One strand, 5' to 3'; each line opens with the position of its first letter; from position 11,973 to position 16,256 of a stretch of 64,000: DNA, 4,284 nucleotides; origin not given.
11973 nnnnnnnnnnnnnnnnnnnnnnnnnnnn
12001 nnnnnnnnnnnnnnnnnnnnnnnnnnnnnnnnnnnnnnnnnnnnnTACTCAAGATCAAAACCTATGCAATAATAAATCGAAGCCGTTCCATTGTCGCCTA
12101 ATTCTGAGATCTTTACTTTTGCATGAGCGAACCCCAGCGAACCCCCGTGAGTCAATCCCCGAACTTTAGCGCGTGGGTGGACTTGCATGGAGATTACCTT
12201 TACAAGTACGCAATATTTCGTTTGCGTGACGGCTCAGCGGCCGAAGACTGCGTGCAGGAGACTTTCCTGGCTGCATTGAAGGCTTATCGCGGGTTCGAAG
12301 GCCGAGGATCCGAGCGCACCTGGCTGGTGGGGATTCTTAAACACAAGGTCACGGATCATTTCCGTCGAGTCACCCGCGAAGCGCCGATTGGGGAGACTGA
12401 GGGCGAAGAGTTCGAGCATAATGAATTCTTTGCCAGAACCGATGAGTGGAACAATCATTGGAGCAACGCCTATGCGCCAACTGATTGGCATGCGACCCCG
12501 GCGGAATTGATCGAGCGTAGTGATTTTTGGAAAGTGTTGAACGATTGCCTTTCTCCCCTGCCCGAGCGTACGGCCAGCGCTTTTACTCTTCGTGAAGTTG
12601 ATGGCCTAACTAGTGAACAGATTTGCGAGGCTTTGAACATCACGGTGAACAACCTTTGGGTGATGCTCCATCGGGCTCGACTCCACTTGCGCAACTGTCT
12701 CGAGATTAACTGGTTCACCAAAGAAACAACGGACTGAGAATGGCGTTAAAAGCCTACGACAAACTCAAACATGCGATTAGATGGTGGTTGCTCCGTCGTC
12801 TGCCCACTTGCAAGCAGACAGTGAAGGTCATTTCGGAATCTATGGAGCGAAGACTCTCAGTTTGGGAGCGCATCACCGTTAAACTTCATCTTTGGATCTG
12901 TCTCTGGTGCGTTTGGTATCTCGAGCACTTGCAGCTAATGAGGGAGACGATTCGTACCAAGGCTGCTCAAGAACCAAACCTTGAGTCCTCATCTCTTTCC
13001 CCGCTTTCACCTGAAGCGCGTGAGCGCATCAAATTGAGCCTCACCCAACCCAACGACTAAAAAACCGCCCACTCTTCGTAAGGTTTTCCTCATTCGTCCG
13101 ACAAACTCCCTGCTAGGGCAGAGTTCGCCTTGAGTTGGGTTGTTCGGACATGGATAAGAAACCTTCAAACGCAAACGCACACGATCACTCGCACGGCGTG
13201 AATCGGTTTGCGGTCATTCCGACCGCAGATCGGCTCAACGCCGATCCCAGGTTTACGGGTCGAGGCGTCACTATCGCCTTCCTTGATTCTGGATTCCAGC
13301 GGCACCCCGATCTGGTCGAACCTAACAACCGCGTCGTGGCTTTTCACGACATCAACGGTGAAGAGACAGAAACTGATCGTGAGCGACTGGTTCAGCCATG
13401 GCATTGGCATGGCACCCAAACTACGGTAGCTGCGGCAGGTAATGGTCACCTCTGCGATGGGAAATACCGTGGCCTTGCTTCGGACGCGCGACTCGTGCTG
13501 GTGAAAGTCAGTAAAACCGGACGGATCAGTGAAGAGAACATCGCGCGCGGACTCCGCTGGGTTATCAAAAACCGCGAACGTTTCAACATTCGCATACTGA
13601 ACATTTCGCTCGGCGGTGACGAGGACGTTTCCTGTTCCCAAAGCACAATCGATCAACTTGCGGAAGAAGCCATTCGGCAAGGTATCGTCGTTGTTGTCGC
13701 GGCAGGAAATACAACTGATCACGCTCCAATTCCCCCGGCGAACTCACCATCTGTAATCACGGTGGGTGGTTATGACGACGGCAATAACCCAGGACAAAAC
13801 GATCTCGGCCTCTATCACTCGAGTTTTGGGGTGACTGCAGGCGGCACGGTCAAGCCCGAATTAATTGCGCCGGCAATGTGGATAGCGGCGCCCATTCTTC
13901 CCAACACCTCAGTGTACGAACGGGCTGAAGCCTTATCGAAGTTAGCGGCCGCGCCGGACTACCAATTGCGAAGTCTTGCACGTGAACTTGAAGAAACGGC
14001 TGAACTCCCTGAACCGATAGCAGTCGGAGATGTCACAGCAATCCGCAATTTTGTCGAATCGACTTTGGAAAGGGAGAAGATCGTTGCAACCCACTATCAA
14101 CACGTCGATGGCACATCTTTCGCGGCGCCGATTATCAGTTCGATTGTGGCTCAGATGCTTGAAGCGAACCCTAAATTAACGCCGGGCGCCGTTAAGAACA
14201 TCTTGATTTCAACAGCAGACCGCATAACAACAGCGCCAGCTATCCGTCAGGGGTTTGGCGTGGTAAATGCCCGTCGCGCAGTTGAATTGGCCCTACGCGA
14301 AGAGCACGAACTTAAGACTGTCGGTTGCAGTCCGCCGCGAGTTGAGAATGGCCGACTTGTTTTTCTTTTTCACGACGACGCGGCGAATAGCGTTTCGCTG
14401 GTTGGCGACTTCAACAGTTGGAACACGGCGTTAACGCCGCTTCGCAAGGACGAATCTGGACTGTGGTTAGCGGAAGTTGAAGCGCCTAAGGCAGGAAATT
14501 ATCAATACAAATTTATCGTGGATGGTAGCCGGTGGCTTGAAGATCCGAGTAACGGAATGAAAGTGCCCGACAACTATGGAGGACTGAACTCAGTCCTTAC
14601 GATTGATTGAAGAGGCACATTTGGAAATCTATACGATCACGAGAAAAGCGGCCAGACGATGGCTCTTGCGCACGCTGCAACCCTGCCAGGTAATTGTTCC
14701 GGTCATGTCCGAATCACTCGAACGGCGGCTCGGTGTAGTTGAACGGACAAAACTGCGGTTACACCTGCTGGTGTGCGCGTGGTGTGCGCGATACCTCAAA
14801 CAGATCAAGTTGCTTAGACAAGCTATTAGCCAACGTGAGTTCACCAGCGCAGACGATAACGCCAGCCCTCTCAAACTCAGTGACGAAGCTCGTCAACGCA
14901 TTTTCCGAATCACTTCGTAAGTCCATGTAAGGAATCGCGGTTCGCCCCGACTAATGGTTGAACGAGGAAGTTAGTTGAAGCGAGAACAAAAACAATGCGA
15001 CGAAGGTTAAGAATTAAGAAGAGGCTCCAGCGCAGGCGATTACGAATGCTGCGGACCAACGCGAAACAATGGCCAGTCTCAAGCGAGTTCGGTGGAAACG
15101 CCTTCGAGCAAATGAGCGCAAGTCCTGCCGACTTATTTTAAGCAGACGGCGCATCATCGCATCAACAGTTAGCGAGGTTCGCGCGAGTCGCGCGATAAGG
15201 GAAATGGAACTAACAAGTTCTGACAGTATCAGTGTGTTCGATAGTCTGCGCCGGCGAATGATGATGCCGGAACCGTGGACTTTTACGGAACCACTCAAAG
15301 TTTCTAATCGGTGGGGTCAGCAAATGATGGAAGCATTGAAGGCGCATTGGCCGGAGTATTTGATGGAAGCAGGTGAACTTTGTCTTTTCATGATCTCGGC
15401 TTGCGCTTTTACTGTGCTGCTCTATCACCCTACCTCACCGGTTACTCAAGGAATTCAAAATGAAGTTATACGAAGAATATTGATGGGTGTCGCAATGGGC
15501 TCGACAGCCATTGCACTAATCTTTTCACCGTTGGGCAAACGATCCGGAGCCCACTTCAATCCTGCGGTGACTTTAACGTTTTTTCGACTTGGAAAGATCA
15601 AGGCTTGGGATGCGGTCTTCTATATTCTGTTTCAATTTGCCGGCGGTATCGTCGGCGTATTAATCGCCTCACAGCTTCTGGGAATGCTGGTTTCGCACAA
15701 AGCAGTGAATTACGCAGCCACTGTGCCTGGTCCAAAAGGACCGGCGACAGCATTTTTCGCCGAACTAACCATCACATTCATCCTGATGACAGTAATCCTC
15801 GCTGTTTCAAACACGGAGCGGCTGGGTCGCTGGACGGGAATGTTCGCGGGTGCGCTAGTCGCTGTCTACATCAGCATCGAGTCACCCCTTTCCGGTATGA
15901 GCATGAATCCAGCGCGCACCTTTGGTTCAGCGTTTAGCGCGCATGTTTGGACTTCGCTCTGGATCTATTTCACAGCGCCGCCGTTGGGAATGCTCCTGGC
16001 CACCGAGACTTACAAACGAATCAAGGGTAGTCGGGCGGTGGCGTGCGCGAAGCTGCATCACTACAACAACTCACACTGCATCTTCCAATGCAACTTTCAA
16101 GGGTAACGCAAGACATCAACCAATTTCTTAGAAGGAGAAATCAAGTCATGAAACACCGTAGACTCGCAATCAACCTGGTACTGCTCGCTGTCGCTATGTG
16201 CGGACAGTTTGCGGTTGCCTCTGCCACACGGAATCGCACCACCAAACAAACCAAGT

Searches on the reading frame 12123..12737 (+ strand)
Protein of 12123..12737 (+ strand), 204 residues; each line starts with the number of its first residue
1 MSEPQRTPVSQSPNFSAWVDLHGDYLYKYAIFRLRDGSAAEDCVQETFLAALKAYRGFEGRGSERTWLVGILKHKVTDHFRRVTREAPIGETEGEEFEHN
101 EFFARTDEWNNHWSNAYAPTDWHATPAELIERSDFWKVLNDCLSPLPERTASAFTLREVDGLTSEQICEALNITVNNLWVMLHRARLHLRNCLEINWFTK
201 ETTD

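Call 24: search_protein_families(library=pfam, proteins=[window:12123-12737:+], max_evalue=0.01)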
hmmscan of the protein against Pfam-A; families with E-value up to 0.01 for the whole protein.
window:12123-12737:+ (204 aa): 3 families
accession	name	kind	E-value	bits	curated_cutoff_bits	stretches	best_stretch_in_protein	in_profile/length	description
PF04542.20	Sigma70_r2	-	3.9e-16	59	24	1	19-85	2-70/71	Sigma-70 region 2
PF08281.18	Sigma70_r4_2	-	1.1e-13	51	25.7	1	139-189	4-54/54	Sigma-70, region 4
PF04545.22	Sigma70_r4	-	0.0024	17.8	24.1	1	142-190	1-49/50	Sigma-70, region 4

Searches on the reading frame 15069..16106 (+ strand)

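Call 24: search_protein_families(library=pfam, proteins=[window:15069-16106:+], max_evalue=0.01)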
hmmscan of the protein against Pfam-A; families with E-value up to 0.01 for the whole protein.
window:15069-16106:+ (345 aa): 1 family
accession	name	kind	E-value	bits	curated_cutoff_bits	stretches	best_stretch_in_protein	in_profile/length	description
PF00230.25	MIP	-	1.8e-31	110.1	25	1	106-313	20-220/222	Major intrinsic protein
